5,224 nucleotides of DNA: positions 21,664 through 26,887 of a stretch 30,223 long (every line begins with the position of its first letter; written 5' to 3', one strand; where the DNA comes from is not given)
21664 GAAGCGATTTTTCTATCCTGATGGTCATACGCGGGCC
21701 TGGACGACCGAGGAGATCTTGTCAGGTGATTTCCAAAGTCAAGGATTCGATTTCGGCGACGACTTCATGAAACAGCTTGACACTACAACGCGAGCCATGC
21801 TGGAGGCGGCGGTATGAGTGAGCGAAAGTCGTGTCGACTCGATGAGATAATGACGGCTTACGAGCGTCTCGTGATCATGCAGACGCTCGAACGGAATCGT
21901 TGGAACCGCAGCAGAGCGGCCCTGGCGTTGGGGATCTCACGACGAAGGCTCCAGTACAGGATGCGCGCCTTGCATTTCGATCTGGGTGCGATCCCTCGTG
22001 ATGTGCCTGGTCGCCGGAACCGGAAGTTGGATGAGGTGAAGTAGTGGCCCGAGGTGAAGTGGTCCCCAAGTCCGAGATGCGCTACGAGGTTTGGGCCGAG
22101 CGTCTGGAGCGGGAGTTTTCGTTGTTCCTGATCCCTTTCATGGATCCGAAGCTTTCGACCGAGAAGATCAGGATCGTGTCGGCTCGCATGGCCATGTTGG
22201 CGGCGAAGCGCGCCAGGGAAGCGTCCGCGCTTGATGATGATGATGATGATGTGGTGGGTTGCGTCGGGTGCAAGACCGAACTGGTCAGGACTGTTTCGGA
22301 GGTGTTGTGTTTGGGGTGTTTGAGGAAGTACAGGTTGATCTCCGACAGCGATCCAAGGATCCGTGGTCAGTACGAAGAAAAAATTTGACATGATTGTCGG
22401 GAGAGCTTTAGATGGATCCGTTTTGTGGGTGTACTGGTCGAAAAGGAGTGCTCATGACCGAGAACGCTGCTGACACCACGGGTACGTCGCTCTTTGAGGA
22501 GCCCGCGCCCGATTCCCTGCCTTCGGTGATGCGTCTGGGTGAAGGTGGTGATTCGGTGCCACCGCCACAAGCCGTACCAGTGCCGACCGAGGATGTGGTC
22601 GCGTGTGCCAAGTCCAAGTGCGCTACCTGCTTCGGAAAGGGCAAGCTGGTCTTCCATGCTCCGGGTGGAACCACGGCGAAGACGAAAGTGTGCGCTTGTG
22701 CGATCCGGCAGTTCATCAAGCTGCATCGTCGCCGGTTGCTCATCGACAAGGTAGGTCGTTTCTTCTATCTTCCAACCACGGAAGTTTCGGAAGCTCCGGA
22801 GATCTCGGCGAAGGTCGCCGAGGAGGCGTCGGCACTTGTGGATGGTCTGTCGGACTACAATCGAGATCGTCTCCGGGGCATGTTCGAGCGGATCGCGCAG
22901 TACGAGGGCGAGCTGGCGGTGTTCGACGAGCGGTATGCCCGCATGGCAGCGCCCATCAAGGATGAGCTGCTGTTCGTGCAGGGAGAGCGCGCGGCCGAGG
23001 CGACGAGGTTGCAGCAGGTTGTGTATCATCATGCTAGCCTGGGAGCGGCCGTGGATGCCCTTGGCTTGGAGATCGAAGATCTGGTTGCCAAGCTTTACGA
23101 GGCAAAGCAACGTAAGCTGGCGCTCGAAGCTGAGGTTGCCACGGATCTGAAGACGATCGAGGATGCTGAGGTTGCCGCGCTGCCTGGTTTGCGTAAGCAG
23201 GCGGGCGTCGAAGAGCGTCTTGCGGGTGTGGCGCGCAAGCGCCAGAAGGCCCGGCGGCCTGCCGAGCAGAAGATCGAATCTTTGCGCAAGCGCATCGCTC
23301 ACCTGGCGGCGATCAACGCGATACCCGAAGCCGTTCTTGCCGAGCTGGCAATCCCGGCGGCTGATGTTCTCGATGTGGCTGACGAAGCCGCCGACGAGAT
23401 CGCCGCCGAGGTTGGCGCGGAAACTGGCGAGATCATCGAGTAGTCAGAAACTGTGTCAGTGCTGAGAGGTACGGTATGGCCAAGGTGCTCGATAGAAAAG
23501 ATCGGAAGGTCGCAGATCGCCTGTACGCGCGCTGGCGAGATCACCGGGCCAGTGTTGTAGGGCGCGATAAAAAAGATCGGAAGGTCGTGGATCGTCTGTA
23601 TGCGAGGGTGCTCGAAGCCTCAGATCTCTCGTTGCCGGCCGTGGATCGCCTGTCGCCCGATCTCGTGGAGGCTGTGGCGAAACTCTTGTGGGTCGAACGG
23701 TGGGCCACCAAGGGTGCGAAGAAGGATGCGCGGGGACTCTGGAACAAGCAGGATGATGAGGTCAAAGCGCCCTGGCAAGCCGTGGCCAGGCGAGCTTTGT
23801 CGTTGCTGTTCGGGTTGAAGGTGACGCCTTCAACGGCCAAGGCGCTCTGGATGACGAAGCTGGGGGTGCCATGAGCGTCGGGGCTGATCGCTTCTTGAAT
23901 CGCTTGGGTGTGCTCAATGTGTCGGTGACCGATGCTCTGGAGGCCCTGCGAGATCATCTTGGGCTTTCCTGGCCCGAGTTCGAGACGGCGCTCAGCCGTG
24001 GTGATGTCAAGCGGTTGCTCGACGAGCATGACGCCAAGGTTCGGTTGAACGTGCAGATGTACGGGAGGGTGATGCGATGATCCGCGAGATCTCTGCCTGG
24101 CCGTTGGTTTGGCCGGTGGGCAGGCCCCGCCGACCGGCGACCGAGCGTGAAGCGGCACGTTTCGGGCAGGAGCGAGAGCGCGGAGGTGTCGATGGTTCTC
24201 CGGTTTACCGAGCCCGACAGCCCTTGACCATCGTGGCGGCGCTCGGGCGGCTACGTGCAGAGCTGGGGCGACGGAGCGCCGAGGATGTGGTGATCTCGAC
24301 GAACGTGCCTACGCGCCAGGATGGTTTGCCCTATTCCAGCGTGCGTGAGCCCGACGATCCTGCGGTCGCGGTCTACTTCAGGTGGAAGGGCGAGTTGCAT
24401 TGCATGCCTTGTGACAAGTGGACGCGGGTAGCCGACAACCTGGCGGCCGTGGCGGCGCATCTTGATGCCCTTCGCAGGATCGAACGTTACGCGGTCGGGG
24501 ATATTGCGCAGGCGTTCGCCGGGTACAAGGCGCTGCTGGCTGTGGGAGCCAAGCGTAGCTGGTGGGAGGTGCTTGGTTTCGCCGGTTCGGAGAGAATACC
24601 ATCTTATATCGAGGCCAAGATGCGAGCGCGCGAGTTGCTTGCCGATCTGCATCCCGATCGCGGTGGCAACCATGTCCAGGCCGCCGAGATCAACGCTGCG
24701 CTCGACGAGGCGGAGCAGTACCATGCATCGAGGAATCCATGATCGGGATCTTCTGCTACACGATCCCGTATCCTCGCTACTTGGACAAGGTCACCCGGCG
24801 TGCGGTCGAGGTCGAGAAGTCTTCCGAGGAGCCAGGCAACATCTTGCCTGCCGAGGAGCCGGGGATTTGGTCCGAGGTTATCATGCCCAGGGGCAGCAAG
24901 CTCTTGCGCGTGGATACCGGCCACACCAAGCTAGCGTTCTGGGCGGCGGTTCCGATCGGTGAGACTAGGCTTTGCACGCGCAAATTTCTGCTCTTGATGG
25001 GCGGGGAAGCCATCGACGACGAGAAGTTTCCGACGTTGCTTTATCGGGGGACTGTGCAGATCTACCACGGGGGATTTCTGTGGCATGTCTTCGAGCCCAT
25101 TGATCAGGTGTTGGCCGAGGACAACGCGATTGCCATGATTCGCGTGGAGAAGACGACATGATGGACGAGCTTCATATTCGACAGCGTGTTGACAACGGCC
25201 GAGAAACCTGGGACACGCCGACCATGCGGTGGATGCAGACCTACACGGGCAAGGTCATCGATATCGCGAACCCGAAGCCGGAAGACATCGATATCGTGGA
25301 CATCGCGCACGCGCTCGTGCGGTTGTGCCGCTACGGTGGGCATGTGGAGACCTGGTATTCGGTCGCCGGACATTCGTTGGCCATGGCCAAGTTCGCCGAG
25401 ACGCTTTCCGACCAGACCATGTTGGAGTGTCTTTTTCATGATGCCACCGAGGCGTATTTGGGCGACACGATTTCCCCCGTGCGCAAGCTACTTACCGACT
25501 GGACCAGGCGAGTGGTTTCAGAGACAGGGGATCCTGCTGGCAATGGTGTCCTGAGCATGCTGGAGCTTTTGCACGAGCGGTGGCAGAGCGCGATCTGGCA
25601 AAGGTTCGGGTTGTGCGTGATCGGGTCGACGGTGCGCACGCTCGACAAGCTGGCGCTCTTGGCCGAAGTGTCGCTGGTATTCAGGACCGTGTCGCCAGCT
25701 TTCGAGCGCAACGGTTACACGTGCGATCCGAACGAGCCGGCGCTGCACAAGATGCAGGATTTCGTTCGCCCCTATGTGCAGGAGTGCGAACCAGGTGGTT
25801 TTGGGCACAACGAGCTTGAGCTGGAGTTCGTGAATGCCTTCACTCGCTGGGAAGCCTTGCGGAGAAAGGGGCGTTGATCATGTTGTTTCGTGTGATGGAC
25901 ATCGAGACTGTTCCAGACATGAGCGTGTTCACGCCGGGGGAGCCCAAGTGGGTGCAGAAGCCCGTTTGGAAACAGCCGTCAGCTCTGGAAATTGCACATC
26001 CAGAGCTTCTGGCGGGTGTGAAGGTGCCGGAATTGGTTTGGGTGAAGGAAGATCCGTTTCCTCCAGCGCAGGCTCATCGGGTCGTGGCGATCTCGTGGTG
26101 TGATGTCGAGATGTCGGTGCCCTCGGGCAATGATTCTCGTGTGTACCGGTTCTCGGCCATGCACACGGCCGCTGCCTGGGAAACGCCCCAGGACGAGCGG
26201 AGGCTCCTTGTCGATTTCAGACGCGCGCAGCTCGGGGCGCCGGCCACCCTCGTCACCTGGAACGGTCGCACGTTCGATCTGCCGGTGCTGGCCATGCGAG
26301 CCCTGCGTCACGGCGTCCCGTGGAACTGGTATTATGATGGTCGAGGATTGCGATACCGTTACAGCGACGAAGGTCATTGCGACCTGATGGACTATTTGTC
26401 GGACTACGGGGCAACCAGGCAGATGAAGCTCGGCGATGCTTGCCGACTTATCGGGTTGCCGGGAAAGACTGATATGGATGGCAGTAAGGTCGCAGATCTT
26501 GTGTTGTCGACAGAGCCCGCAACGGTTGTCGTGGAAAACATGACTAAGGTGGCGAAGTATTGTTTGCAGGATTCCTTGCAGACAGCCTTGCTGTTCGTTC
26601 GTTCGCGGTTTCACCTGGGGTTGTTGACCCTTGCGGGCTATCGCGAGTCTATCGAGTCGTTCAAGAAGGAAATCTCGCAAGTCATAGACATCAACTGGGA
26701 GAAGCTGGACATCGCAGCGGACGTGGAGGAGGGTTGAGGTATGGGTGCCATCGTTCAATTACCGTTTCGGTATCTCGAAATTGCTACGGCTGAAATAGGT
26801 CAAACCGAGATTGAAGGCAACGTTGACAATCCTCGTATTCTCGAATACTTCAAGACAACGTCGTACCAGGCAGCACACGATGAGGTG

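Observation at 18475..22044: Compact exonuclease-proficient family B DNA polymerase with no recognisable terminal protein nearby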

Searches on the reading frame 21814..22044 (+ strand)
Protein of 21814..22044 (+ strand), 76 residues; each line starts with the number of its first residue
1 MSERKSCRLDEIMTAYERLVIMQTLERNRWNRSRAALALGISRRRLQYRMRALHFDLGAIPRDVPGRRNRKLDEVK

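Call 4: search_protein_families(library=pfam, proteins=[window:21814-22044:+], max_evalue=0.1)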
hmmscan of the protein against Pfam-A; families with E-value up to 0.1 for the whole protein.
window:21814-22044:+ (76 aa): 5 families
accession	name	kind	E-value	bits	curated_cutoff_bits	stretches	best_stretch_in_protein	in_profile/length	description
PF02954.25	HTH_8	-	1.5e-12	47.4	22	1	17-52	6-41/42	Bacterial regulatory protein, Fis family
PF13556.12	HTH_30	-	0.0031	17.7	27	1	25-66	8-49/59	PucR C-terminal helix-turn-helix domain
PF13384.12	HTH_23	-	0.0059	16.8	24.6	1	15-47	4-35/50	Homeodomain-like domain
PF13518.12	HTH_28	-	0.058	13.9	25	1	18-48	2-31/52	Helix-turn-helix domain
PF01424.28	R3H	-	0.089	13.3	26.8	0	2-27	16-40/60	R3H domain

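Call 5: search_protein_families(library=phrogs, proteins=[window:21814-22044:+], max_evalue=0.01)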
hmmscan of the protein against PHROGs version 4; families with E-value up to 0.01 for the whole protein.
window:21814-22044:+ (76 aa): 1 family
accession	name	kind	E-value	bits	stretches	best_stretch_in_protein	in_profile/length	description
phrog_13024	-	unknown function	0.00047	20.7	1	10-53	182-225/233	-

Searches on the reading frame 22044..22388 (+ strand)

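Call 4: search_protein_families(library=pfam, proteins=[window:22044-22388:+], max_evalue=0.1)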
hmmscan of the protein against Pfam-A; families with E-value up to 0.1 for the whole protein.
window:22044-22388:+ (114 aa): 0 families

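Call 5: search_protein_families(library=phrogs, proteins=[window:22044-22388:+], max_evalue=0.01)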
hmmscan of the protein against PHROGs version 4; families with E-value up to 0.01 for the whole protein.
window:22044-22388:+ (114 aa): 1 family
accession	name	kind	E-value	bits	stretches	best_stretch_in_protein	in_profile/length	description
phrog_35853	-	unknown function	0.0059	17.7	1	39-77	8-47/66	-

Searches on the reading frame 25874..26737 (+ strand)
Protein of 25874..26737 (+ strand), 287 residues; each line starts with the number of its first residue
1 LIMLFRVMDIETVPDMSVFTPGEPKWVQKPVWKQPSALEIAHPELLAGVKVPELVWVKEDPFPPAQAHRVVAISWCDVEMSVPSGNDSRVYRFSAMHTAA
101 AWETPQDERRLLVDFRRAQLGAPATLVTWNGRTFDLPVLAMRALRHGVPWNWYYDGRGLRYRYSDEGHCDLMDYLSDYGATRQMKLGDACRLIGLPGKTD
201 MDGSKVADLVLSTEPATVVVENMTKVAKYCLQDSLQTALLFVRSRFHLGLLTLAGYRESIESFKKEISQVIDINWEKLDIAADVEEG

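Call 9: search_protein_families(library=pfam, proteins=[window:25874-26737:+], max_evalue=0.01)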
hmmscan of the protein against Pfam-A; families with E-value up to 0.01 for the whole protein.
window:25874-26737:+ (287 aa): 2 families
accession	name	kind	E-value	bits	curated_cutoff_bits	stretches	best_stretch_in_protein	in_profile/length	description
PF10108.15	DNA_pol_B_exo2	-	2.5e-38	132.3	24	1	61-268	2-197/213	Predicted 3'-5' exonuclease related to the exonuclease domain of PolB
PF13482.12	RNase_H_2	-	7.7e-07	29.6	22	1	103-241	39-161/165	RNase_H superfamily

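Call 103: search_dna_similar(query=window:25874-26737:+, collection=phages, mode=protein, max_rows=15, max_evalue=1e-8)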
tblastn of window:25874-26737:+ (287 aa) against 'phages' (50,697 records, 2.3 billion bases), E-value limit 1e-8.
Records with a match: 2; places in all: 2; records where one place covers at least 80% of the query: 0.
Best place of each record, by identity: <60% 2.
By first word of the organism name: Acinetobacter 2.
By host as written in the record: - 2.
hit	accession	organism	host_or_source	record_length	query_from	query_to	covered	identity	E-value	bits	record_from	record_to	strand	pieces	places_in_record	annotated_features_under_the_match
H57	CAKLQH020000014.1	Acinetobacter phage MD-2021a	not known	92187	68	243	61%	31.2%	2e-11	70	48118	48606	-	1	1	Predicted 3'-5' exonuclease related to the exonuclease domain of PolB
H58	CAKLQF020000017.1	Acinetobacter phage MD-2021a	not known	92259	68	243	61%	31.2%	2e-11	70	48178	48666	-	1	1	Predicted 3'-5' exonuclease related to the exonuclease domain of PolB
